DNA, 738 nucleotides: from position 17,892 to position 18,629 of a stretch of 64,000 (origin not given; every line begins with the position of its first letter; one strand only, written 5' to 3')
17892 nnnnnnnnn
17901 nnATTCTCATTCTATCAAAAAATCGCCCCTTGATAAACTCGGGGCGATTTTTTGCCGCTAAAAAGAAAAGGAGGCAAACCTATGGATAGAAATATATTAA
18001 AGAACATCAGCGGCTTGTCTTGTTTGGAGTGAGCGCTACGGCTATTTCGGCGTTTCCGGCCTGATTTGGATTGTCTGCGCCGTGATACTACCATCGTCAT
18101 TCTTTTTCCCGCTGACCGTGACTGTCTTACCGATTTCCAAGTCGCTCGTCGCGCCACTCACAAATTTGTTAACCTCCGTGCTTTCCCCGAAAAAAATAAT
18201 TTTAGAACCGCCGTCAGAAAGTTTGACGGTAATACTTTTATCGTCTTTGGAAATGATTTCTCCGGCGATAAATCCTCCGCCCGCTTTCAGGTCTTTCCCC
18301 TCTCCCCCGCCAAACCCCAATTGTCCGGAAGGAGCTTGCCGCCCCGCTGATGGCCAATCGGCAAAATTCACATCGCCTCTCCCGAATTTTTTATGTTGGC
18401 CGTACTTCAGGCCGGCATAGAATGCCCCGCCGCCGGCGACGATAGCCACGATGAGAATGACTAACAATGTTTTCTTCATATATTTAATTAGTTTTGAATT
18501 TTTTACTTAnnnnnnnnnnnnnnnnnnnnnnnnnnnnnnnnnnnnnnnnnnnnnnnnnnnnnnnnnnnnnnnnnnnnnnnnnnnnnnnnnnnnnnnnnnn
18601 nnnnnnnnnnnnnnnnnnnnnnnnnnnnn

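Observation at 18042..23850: ECF sigma / anti-sigma controlled MacAB-type exporter bracketed by two paralogous small membrane-anchored proteins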

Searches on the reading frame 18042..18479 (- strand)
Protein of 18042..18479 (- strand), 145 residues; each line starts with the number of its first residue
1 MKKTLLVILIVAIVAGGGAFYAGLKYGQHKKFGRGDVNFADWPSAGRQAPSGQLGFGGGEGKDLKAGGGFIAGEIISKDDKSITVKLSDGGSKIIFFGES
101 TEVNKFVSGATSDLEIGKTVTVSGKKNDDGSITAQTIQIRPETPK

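Call 4: search_protein_families(library=pfam, proteins=[window:18042-18479:-], max_evalue=1)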
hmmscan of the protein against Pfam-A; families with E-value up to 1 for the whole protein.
window:18042-18479:- (145 aa): 5 families
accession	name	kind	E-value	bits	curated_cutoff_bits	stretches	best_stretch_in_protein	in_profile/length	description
PF18914.6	DUF5666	-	1.6e-05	25.6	27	1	73-137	2-59/60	Domain of unknown function (DUF5666)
PF02736.25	Myosin_N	-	0.00024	21.3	27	1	69-93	14-37/45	Myosin N-terminal SH3-like domain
PF02471.22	OspE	-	0.026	15.2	25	1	75-113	24-63/107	Borrelia outer surface protein E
PF08139.17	LPAM_1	-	0.11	13.4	20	1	1-16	1-16/18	Prokaryotic membrane lipoprotein lipid attachment site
PF06097.16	DUF945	-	0.34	10.4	26.8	1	1-26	1-29/460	Bacterial protein of unknown function (DUF945)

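Call 7: search_protein_families(library=ncbifam, proteins=[window:18042-18479:-], max_evalue=0.1)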
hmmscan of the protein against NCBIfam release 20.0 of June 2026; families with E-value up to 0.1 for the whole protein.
window:18042-18479:- (145 aa): 1 family
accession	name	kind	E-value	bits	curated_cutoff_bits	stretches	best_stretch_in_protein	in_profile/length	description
NF047433.1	Lepto_7_Nterm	domain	0.019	14.7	43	1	68-95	23-50/63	LA_0442/LA_0875 N-terminal domain-containing protein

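Call 8: find_homologous_proteins(query=window:18042-18479:-)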
Query window:18042-18479:- (145 aa): 863 proteins with E <= 0.001 among 910 candidates; the best 120 are listed.
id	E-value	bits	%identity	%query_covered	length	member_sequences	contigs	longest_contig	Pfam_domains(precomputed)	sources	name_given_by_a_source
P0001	2.1e-86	305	100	100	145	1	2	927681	PF18914.7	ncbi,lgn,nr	ncbi:MAG: DUF5666 domain-containing protein [Patescibacteria group bacterium]|nr:DUF5666 domain-cont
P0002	1.8e-42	163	58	97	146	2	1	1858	-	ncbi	-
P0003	3.0e-42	162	59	99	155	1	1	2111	PF18914.7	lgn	-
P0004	1.4e-41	160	56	97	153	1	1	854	PF18914.7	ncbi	-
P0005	3.0e-41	159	55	97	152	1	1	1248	-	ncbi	-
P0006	9.1e-41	157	55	97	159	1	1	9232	-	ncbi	-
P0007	2.2e-40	156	58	99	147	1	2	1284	PF18914.7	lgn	-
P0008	4.7e-40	155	56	98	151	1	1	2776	PF18914.7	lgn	-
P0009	4.8e-40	155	55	99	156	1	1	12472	-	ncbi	ncbi:MAG: hypothetical protein V1684_02870 [bacterium]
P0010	8.1e-40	154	58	97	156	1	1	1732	PF18914.7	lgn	-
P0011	9.5e-40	154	58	99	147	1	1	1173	-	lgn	-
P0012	9.8e-40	154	59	86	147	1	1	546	PF18914.7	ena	-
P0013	1.2e-39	154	58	86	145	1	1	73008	PF18914.7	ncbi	-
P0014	1.2e-39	153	55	99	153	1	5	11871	PF18914.7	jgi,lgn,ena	-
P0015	1.4e-39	153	57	86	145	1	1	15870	-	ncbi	-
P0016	1.4e-39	153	56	99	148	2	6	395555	PF18914.7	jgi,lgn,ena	-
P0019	2.2e-39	153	56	86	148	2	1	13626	PF18914.7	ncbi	-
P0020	2.4e-39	153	56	99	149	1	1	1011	PF18914.7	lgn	-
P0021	5.3e-39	151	56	88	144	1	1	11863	PF18914.7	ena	-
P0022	5.6e-39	151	55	86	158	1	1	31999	PF18914.7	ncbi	-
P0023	6.0e-39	151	56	98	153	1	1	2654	PF18914.7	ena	-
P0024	6.7e-39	151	59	91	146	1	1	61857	PF18914.7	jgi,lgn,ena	-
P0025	7.4e-39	151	58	99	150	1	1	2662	PF18914.7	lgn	-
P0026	7.5e-39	151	57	84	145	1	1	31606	PF18914.7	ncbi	-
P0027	9.4e-39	151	59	86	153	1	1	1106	PF18914.7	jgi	-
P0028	9.5e-39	151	57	99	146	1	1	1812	PF18914.7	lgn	-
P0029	1.0e-38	150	57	86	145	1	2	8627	PF18914.7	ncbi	-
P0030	1.1e-38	150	57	99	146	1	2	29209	PF18914.7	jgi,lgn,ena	-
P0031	1.1e-38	150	55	98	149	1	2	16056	PF18914.7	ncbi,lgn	-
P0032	1.4e-38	150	53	99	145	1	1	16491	PF18914.7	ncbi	-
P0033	1.8e-38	150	53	86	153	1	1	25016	PF18914.7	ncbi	-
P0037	2.3e-38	149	58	98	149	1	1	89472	PF18914.7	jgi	jgi:hypothetical protein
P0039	4.3e-38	148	55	97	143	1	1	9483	PF18914.7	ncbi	-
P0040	4.5e-38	148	56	100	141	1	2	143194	PF18914.7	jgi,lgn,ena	-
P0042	5.6e-38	148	59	86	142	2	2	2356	PF18914.7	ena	-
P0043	6.8e-38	148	54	99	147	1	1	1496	PF18914.7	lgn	-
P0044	7.0e-38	148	55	97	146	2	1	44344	-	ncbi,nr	ncbi:MAG: hypothetical protein Q7R73_00405 [bacterium]|nr:hypothetical protein [bacterium]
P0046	8.0e-38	148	54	99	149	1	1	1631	PF18914.7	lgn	-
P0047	8.3e-38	147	57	86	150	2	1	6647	PF18914.7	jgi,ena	-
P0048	8.4e-38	147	55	88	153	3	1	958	PF18914.7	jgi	-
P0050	9.5e-38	147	52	100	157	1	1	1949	PF18914.7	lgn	-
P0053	1.8e-37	146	56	99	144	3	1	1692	PF18914.7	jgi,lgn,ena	-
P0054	2.3e-37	146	56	87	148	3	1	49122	PF18914.7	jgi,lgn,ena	-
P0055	2.4e-37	146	50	97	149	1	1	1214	PF18914.7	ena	-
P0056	2.4e-37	146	53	90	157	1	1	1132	PF18914.7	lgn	-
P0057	2.7e-37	146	52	99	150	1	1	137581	-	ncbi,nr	ncbi:MAG: hypothetical protein HZB99_00465 [Candidatus Harrisonbacteria bacterium]|nr:hypothetical p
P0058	3.0e-37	146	55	99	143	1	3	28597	PF18914.7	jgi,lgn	jgi:hypothetical protein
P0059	3.0e-37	146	55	98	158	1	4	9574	PF18914.7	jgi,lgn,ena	jgi:hypothetical protein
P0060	4.5e-37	145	58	88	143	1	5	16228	PF18914.7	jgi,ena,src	-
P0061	4.6e-37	145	55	100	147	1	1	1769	PF18914.7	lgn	-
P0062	4.6e-37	145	54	100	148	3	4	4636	PF18914.7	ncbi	-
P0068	9.6e-37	144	54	97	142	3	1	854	PF18914.7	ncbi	-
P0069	9.9e-37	144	54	97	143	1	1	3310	PF18914.7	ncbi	-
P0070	1.1e-36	144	56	96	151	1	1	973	PF18914.7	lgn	-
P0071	1.1e-36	144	55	99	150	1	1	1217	PF18914.7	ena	-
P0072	1.1e-36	144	57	85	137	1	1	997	PF18914.7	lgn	-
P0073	1.2e-36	144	54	86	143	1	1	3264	PF18914.7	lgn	-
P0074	1.2e-36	144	54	99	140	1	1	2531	PF18914.7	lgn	-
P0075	1.3e-36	144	60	99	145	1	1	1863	PF18914.7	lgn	-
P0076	1.5e-36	143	55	86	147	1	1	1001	PF18914.7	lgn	-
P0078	1.7e-36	143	51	87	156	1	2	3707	PF18914.7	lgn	-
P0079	1.9e-36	143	53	87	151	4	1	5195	PF18914.7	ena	-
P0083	3.2e-36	142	54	98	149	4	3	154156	PF18914.7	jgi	jgi:hypothetical protein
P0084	3.2e-36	142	51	98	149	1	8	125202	PF18914.7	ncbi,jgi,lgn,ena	-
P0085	3.3e-36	142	55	97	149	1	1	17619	PF18914.7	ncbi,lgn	-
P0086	3.6e-36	142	56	96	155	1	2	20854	PF18914.7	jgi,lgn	jgi:hypothetical protein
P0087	4.1e-36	142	54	94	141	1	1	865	PF18914.7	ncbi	-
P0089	5.2e-36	142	55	99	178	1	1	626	PF18914.7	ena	-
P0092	5.6e-36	142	54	83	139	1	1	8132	PF18914.7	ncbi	-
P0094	5.7e-36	142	55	98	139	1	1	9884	PF18914.7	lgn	-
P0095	5.7e-36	142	54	96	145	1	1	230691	PF18914.7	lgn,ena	-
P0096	5.8e-36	142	52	99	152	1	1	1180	PF18914.7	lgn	-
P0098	6.2e-36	141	55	92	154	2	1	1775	PF18914.7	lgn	-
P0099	6.4e-36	141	51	99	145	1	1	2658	PF18914.7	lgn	-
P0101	7.3e-36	141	52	86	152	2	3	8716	PF18914.7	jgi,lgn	jgi:hypothetical protein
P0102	7.8e-36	141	53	98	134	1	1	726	PF18914.7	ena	-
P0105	8.7e-36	141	54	97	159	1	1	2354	PF18914.7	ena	-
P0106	8.9e-36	141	50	82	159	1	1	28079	PF18914.7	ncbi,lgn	-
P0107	9.2e-36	141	57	97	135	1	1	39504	PF18914.7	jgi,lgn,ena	-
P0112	1.0e-35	141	54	98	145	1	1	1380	PF18914.7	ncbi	-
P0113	1.0e-35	141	68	52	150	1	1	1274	PF18914.7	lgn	-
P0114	1.2e-35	140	52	100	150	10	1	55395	-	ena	-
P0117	1.5e-35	140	52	99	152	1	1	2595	PF18914.7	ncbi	-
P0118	1.6e-35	140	55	98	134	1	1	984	PF18914.7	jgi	-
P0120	1.8e-35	140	51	100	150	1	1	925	PF18914.7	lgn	-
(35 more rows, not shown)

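Call 12: find_encoding_contigs(protein=P0016, flank=8000, max_places=3)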
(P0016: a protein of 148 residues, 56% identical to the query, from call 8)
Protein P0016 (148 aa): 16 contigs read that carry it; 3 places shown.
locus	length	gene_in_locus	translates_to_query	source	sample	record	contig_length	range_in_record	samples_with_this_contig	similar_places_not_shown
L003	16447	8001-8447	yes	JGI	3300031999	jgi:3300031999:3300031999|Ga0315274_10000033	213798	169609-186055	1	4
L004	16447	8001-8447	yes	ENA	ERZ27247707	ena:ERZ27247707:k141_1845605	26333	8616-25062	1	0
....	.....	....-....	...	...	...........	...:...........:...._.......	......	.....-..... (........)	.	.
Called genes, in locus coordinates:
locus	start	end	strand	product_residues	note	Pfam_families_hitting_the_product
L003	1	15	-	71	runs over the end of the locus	PF01197:Ribosomal_L31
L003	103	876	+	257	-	PF00318:Ribosomal_S2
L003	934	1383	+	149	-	PF00889:EF_TS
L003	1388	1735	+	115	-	-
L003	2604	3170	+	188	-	PF04542:Sigma70_r2, PF04545:Sigma70_r4, PF08281:Sigma70_r4_2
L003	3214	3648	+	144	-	-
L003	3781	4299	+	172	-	-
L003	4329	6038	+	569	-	PF00364:Biotin_lipoyl (faint), PF25917:BSH_RND, PF25973:BSH_CzcB (weak), PF25989:YknX_C (faint), PF25990:Beta-barrel_YknX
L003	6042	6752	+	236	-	PF00005:ABC_tran, PF02463:SMC_N (faint)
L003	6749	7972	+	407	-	PF12704:MacB_PCD, PF02687:FtsX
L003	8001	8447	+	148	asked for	PF18914:DUF5666 (weak)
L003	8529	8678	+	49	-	-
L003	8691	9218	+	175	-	PF07352:Phage_Mu_Gam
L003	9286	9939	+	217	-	PF01135:PCMT, PF13847:Methyltransf_31 (faint)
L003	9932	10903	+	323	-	PF02618:YceG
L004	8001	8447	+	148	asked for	PF18914:DUF5666 (weak)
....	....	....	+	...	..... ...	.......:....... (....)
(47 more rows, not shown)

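Call 14: find_encoding_contigs(protein=P0057, flank=8000, max_places=2)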
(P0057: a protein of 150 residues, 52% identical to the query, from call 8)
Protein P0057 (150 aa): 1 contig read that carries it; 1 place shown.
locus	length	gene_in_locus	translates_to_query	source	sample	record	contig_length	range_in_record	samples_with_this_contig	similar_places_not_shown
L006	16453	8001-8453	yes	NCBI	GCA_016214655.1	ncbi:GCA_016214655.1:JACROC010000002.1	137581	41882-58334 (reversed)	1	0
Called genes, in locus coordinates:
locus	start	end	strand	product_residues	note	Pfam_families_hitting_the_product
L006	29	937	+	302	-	PF18075:FtsX_ECD, PF02687:FtsX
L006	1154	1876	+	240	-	PF18306:LDcluster4, PF03641:Lysine_decarbox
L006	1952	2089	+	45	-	-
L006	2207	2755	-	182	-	PF01625:PMSR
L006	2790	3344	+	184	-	PF04542:Sigma70_r2, PF08281:Sigma70_r4_2, PF04545:Sigma70_r4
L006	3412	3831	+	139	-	-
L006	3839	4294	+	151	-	-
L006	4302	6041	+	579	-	-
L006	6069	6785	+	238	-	PF00005:ABC_tran, PF02463:SMC_N (faint)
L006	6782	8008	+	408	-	PF12704:MacB_PCD, PF02687:FtsX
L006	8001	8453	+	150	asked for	-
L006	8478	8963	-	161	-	PF00782:DSPc, PF22785:Tc-R-P, PF22784:PTP-SAK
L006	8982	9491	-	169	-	PF03449:GreA_GreB_N, PF01272:GreA_GreB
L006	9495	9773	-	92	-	PF21785:Bflower_2, PF21784:Bflower (weak)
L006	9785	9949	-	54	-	-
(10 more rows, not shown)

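Call 32: predict_structure(alignment_id=A2)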
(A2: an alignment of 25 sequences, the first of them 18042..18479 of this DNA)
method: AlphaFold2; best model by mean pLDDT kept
length: 145 residues; sequences in the alignment: 25
mean_pLDDT: 69.1   pTM: 0.48
mean pLDDT of the five models: 69.1, 69.0, 67.7, 64.5, 62.6
residues with pLDDT >= 90: 47; 70-90: 32; 50-70: 19; < 50: 47
segments of 3 or more residues with pLDDT < 50: 21-23, 25-67
pLDDT, mean of each block of 10 residues (from residue 1): 72 62 46 42 42 38 51 94 93 91 72 88 91 90 60
secondary structure, 60 per line:
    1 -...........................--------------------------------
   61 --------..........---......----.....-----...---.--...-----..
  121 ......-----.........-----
elements in order: H2-28 E69-78 E82-87 E92-96 E102-104 E119-126 E132-140

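Call 78: search_protein_families(library=pfam, alignment_id=A2, max_evalue=0.1)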
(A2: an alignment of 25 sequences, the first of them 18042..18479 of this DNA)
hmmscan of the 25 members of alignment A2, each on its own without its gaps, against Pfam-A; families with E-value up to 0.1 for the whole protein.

A. member 1, window:18042-18479:- (145 aa): 3 families
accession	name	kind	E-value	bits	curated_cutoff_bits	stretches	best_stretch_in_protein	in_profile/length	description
PF18914.6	DUF5666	-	1.6e-05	25.6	27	1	73-137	2-59/60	Domain of unknown function (DUF5666)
PF02736.25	Myosin_N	-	0.00024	21.3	27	1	69-93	14-37/45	Myosin N-terminal SH3-like domain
PF02471.22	OspE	-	0.026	15.2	25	0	75-113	24-63/107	Borrelia outer surface protein E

B. families by the number of members that match (of 25 scanned): 18 families
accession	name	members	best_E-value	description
PF18914.6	DUF5666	25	6.8e-08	Domain of unknown function (DUF5666)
PF02736.25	Myosin_N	23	0.00013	Myosin N-terminal SH3-like domain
PF05902.18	4_1_CTD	5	0.04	4.1 protein C-terminal domain (CTD)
PF06097.16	DUF945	4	0.031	Bacterial protein of unknown function (DUF945)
PF13801.11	Metal_resist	3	9.3e-05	Heavy-metal resistance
PF03947.24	Ribosomal_L2_C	2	0.071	Ribosomal Proteins L2, C-terminal domain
PF17247.7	DUF5316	1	0.012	Family of unknown function (DUF5316)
PF16537.11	T2SSB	1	0.02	Type II secretion system protein B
PF02471.22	OspE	1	0.026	Borrelia outer surface protein E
PF17092.11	PCB_OB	1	0.03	Penicillin-binding protein OB-like domain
PF12869.13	tRNA_anti-like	1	0.032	tRNA_anti-like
PF06522.17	B12D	1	0.035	NADH-ubiquinone reductase complex 1 MLRQ subunit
PF16749.10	Arteri_nsp7a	1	0.037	Arterivirus nonstructural protein 7 alpha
PF11346.13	DUF3149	1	0.044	Protein of unknown function (DUF3149)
PF13624.11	SurA_N_3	1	0.055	SurA-like N-terminal domain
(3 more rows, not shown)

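Call 79: search_protein_families(library=pfam, proteins=[P0006, P0013, P0022, P0033, P0044, P0057, P0106, P0114, P0095, P0037], max_evalue=0.01)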
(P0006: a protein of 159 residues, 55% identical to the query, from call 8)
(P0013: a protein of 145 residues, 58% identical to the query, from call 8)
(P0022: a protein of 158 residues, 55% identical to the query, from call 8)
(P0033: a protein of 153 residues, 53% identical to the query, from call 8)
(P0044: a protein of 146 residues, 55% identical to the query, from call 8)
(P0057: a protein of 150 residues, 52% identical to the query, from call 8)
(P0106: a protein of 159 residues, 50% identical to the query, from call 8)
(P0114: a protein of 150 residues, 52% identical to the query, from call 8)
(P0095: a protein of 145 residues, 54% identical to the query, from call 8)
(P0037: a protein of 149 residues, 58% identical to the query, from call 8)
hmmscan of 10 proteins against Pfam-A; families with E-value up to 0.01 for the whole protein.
P0006 (159 aa): 2 families
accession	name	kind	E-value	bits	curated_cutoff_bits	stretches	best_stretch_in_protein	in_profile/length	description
PF18914.6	DUF5666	-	7.6e-05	23.4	27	1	78-143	1-59/60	Domain of unknown function (DUF5666)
PF02736.25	Myosin_N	-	0.0062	16.8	27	0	75-100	14-38/45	Myosin N-terminal SH3-like domain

P0013 (145 aa): 2 families
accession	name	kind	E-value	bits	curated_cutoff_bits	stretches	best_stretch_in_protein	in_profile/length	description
PF18914.6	DUF5666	-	1.2e-06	29.1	27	1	71-136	2-60/60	Domain of unknown function (DUF5666)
PF02736.25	Myosin_N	-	0.0034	17.6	27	1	67-94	14-40/45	Myosin N-terminal SH3-like domain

P0022 (158 aa): 2 families
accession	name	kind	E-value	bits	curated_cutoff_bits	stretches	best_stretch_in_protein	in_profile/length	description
PF18914.6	DUF5666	-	2.1e-05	25.1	27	1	84-149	2-60/60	Domain of unknown function (DUF5666)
PF02736.25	Myosin_N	-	0.0012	19.1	27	1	80-105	14-38/45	Myosin N-terminal SH3-like domain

P0033 (153 aa): 1 family
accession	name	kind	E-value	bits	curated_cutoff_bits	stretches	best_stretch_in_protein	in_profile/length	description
PF18914.6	DUF5666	-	5.3e-07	30.3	27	1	78-143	2-60/60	Domain of unknown function (DUF5666)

P0044 (146 aa): 1 family
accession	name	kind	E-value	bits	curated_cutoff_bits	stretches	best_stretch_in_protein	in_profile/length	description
PF02736.25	Myosin_N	-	0.0025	18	27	1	68-94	14-40/45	Myosin N-terminal SH3-like domain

P0057 (150 aa): 2 families
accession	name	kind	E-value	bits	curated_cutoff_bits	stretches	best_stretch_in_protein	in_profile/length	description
PF18914.6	DUF5666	-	0.00022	21.9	27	1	76-140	2-59/60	Domain of unknown function (DUF5666)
PF02736.25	Myosin_N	-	0.0043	17.3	27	1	72-101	14-43/45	Myosin N-terminal SH3-like domain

P0106 (159 aa): 2 families
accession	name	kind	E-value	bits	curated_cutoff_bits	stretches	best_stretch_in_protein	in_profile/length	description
PF18914.6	DUF5666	-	1.4e-05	25.7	27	1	82-146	2-59/60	Domain of unknown function (DUF5666)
PF02736.25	Myosin_N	-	0.00055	20.1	27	1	78-103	14-38/45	Myosin N-terminal SH3-like domain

P0114 (150 aa): 2 families
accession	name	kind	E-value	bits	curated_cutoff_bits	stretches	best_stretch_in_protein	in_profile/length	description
PF13801.11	Metal_resist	-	9.3e-05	23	29.2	1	5-71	2-68/125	Heavy-metal resistance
PF18914.6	DUF5666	-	0.00082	20.1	27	1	73-139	1-60/60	Domain of unknown function (DUF5666)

P0095 (145 aa): 2 families
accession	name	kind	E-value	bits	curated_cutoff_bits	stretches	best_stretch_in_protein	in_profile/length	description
PF18914.6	DUF5666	-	1.9e-05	25.3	27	1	76-141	1-59/60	Domain of unknown function (DUF5666)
PF02736.25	Myosin_N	-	0.00013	22.1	27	1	72-98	13-38/45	Myosin N-terminal SH3-like domain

P0037 (149 aa): 2 families
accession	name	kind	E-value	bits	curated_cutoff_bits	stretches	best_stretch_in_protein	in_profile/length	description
PF18914.6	DUF5666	-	1e-06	29.4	27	1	74-140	1-60/60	Domain of unknown function (DUF5666)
PF02736.25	Myosin_N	-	0.006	16.8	27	0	70-95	13-37/45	Myosin N-terminal SH3-like domain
